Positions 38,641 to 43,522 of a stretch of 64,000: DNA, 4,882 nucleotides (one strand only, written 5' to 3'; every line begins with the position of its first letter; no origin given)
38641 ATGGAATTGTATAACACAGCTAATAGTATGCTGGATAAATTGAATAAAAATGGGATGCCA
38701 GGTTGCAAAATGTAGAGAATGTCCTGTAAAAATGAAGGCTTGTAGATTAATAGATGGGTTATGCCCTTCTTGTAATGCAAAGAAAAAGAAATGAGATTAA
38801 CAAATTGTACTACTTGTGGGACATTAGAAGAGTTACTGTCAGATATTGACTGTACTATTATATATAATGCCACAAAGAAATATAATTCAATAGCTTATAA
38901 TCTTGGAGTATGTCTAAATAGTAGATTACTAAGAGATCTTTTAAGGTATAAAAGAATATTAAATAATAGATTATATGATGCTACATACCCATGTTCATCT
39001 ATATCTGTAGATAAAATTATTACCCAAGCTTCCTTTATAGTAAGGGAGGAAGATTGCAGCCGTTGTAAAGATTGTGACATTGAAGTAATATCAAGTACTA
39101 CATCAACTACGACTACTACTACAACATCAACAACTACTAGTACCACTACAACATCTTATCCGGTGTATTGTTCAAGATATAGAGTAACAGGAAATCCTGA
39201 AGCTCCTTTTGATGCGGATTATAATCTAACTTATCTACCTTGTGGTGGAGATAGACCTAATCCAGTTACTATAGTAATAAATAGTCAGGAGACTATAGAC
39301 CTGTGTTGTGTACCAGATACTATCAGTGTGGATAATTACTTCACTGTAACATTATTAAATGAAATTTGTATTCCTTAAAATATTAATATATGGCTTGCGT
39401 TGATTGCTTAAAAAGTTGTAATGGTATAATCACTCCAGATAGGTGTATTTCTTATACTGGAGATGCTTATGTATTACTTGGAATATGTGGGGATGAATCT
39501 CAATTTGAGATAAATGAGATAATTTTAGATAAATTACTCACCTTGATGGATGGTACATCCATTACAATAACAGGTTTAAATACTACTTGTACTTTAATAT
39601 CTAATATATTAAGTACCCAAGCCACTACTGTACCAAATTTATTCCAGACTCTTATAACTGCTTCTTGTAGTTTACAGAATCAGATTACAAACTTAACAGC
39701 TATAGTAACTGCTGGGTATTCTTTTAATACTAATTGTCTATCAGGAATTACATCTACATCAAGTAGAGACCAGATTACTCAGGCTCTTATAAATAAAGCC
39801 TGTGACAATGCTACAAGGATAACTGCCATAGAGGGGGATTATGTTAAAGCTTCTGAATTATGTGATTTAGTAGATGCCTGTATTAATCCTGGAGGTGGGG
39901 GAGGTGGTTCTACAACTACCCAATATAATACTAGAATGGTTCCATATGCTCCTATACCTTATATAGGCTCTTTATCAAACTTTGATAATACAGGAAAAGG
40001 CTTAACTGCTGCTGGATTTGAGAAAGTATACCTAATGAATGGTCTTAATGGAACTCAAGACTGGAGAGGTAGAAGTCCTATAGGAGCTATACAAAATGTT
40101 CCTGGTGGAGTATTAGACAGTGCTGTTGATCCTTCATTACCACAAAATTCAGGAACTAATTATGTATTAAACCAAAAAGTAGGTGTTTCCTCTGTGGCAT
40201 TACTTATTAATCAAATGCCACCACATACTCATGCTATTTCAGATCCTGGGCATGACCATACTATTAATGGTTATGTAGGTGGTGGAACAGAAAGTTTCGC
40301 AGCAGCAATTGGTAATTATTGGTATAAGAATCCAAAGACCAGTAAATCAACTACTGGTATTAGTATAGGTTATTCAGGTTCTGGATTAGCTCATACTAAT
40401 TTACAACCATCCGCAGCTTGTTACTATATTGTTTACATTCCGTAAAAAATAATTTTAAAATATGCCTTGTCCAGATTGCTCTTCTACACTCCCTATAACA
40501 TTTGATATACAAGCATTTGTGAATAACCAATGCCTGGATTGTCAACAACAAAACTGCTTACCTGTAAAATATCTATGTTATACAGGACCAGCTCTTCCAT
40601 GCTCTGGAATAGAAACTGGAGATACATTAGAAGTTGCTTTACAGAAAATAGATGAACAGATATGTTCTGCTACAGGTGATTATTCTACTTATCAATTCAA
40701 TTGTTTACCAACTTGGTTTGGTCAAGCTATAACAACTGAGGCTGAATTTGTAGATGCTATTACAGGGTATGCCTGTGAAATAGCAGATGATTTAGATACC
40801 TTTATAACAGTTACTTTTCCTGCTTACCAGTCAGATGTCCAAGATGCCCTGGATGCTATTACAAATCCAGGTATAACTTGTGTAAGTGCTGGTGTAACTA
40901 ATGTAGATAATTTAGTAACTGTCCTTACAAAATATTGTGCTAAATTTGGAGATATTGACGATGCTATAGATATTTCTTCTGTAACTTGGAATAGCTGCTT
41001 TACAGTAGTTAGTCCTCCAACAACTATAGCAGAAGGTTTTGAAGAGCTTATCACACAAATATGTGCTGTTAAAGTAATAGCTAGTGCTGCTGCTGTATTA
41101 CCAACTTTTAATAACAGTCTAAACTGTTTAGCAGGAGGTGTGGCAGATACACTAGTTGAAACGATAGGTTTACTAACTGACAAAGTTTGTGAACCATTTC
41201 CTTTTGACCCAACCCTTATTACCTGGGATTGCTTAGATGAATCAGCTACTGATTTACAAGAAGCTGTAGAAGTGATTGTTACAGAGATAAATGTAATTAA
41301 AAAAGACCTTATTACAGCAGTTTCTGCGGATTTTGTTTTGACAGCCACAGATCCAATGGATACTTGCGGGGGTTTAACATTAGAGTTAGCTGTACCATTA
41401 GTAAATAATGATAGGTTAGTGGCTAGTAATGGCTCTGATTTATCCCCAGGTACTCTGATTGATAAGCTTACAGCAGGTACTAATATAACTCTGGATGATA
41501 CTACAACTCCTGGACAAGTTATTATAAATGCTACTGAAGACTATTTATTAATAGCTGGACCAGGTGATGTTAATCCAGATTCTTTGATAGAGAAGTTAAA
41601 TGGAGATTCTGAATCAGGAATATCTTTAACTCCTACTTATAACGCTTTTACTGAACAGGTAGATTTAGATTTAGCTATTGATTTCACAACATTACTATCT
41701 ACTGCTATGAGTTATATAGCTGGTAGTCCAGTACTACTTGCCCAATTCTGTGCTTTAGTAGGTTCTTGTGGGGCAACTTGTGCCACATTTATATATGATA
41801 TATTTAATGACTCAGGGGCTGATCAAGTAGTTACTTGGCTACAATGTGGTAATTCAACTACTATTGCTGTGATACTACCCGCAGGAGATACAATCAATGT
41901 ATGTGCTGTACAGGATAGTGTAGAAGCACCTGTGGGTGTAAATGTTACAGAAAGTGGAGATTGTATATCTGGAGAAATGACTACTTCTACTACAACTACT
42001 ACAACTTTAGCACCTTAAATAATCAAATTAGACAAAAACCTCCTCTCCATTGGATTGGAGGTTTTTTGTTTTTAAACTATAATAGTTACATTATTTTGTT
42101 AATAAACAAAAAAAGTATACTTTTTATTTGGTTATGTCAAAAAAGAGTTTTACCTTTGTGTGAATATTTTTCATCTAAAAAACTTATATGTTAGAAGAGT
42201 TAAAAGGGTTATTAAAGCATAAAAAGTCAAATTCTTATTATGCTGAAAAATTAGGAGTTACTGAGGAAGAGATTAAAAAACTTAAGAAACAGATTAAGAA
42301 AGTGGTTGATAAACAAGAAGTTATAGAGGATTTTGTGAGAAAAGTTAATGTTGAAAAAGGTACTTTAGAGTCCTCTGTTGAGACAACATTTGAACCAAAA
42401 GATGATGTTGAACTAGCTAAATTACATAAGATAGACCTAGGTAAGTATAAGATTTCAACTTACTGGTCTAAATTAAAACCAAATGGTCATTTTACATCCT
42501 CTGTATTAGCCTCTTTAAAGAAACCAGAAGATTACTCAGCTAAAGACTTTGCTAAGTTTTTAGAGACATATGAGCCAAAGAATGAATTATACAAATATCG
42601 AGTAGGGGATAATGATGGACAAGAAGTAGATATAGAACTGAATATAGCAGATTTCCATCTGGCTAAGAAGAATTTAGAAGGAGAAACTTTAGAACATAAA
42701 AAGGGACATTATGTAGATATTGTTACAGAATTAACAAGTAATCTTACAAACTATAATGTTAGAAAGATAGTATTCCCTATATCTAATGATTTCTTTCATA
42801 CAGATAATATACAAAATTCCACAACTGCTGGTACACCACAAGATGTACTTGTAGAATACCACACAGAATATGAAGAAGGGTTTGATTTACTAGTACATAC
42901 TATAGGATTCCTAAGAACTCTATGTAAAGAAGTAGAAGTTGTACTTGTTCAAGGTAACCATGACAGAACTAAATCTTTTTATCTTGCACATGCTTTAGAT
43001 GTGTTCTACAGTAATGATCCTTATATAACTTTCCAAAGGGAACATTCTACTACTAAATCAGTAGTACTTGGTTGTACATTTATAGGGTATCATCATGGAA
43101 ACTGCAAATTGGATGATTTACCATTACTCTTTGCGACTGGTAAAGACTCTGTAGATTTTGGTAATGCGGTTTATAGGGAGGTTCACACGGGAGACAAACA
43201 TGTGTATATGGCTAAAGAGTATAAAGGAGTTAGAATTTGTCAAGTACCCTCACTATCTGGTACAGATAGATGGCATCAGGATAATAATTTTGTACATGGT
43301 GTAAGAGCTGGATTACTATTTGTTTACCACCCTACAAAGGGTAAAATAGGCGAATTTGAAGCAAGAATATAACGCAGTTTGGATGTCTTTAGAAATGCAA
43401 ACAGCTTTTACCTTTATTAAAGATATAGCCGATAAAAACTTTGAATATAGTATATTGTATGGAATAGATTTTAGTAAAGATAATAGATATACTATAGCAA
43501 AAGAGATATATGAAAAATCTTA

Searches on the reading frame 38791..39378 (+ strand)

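Call 51: search_protein_families(library=pfam, proteins=[window:38791-39378:+], max_evalue=0.05)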
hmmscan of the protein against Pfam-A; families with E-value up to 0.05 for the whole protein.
window:38791-39378:+ (195 aa): 1 family
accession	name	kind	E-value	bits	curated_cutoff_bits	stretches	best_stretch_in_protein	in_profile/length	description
PF11921.14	DUF3439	-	0.0083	16.5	27.1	1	81-125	22-67/122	Domain of unknown function (DUF3439)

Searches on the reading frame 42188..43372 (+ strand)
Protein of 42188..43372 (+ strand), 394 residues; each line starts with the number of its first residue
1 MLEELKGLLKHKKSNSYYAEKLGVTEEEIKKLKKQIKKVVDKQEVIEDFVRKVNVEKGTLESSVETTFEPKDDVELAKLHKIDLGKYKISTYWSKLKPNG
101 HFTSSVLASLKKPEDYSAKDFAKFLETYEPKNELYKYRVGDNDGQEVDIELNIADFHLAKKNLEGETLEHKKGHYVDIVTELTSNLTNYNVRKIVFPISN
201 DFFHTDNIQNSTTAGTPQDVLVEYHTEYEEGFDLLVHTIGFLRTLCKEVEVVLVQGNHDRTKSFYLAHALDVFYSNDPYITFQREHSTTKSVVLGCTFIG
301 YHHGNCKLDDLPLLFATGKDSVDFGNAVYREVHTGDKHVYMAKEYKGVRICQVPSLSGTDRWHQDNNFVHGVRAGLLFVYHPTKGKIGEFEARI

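Call 12: search_protein_families(library=phrogs, proteins=[window:42188-43372:+], max_evalue=0.00001)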
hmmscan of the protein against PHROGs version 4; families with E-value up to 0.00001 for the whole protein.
window:42188-43372:+ (394 aa): 3 families
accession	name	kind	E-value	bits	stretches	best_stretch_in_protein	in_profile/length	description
phrog_704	-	DNA, RNA and nucleotide metabolism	3.6e-49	168.9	1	3-393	10-385/390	DNA repair exonuclease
phrog_21891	-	unknown function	1.2e-10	43.1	1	264-368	5-108/130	-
phrog_284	-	DNA, RNA and nucleotide metabolism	8.8e-09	35.7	1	114-385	99-385/398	exonuclease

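Call 94: search_protein_families(library=pfam, proteins=[window:42188-43372:+], max_evalue=0.001)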
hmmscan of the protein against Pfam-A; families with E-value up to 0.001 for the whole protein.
window:42188-43372:+ (394 aa): 0 families
